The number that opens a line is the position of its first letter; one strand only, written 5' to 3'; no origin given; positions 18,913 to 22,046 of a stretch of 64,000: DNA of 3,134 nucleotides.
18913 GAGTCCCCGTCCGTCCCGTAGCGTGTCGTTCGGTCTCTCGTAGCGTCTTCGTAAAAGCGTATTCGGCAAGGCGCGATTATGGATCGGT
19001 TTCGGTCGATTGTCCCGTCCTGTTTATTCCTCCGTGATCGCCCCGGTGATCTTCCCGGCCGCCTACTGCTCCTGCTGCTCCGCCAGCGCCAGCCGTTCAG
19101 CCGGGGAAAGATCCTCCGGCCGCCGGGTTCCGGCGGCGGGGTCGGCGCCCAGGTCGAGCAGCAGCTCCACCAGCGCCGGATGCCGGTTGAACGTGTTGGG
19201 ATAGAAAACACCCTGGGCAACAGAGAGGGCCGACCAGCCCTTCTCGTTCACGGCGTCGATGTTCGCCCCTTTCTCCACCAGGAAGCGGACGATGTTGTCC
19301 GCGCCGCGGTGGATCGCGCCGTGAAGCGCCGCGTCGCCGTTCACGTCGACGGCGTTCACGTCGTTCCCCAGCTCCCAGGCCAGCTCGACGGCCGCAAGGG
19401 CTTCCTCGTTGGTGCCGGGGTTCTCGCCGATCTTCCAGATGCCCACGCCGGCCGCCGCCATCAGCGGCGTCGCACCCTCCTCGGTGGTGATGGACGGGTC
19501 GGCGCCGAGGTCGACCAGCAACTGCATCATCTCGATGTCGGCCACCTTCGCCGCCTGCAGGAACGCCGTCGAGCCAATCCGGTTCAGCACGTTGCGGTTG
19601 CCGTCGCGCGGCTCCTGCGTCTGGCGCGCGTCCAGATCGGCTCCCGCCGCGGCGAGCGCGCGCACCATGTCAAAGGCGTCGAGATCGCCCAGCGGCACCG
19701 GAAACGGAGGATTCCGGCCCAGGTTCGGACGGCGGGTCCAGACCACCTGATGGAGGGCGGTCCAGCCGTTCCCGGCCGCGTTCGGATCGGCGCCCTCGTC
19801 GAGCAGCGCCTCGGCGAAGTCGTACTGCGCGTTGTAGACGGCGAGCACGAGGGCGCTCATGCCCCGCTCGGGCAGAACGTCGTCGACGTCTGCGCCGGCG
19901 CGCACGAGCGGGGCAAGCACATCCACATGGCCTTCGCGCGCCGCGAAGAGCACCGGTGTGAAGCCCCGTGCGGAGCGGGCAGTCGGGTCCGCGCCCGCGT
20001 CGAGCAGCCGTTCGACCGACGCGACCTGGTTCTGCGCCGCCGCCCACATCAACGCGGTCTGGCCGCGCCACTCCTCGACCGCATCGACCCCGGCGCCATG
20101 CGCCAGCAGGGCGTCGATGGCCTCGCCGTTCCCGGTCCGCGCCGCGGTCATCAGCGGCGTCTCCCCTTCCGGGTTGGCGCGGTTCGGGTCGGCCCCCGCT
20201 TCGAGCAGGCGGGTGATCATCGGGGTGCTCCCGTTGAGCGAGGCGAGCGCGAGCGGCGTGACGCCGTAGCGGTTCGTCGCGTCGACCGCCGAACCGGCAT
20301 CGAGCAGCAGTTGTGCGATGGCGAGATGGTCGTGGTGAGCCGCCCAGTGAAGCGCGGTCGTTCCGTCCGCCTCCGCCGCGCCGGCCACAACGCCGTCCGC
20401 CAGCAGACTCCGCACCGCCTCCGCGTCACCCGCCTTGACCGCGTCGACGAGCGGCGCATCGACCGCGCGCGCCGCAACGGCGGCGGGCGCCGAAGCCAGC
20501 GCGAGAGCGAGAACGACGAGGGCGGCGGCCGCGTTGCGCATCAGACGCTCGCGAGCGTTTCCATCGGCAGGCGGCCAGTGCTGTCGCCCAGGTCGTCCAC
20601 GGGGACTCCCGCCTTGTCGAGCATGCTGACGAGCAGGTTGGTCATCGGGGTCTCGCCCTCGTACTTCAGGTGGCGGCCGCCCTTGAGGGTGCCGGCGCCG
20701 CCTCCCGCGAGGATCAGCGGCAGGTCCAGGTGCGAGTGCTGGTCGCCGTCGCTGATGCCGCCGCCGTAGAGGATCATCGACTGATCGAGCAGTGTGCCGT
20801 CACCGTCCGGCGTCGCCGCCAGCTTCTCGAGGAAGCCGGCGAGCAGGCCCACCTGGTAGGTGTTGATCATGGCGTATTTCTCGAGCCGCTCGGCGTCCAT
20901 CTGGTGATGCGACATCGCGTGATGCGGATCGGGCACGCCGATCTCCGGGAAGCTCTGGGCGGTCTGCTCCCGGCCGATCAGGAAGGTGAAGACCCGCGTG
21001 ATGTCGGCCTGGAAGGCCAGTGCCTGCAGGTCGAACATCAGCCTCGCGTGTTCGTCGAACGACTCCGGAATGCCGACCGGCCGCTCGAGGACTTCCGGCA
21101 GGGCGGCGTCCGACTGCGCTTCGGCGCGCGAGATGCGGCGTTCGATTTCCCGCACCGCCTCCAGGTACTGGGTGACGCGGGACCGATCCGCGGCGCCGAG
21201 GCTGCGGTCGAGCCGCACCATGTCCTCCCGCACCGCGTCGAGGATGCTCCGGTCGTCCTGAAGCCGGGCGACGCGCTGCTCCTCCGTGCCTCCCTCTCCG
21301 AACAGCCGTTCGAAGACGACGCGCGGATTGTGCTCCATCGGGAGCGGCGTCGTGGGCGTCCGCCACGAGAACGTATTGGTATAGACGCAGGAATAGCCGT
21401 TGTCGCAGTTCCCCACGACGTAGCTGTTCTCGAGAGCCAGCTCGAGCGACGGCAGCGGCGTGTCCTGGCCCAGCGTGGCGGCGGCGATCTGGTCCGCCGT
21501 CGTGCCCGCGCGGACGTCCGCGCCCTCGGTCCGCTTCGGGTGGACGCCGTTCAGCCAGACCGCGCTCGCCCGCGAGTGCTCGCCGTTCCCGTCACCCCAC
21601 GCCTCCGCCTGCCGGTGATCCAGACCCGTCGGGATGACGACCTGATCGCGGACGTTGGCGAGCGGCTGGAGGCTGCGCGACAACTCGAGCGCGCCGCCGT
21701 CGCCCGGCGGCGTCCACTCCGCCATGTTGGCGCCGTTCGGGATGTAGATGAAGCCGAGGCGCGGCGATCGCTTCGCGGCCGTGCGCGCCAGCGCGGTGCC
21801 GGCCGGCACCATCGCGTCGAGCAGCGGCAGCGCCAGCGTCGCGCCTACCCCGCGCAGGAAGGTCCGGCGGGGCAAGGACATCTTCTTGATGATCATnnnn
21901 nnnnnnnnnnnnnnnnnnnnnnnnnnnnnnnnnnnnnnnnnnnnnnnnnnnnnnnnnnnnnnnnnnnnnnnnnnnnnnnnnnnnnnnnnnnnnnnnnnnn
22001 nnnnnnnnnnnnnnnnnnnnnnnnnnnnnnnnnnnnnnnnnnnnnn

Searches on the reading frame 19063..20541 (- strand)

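Call 12: search_protein_families(library=pfam, proteins=[window:19063-20541:-], max_evalue=0.001)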
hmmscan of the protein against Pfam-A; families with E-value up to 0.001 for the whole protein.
window:19063-20541:- (492 aa): 6 families
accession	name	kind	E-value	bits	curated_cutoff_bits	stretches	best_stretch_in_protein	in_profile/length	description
PF12796.13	Ank_2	-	1.3e-60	202.4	27.3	5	103-189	7-89/90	Ankyrin repeats (3 copies)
PF00023.36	Ank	-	2.9e-57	187.8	21.1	4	59-90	1-32/33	Ankyrin repeat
PF13637.12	Ank_4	-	6.2e-51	169.7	22.7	4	164-209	1-46/50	Ankyrin repeats (many copies)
PF13857.12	Ank_5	-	1e-41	140.9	27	4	79-130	1-53/56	Ankyrin repeats (many copies)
PF13606.12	Ank_3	-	2.1e-41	134.9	22.3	1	125-153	1-29/30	Ankyrin repeat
PF24521.3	Ank_KRIT1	-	1.8e-09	37.9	80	0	28-85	19-71/149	KRIT1 ankyrin-repeats domain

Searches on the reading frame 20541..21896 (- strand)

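Call 13: search_protein_families(library=pfam, proteins=[window:20541-21896:-], max_evalue=0.001)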
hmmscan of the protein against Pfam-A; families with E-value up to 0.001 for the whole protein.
window:20541-21896:- (451 aa): 1 family
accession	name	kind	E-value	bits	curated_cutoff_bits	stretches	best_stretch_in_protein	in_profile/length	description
PF07586.16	HXXSHH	-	2.2e-98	330.1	30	1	46-353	1-307/307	Protein of unknown function (DUF1552)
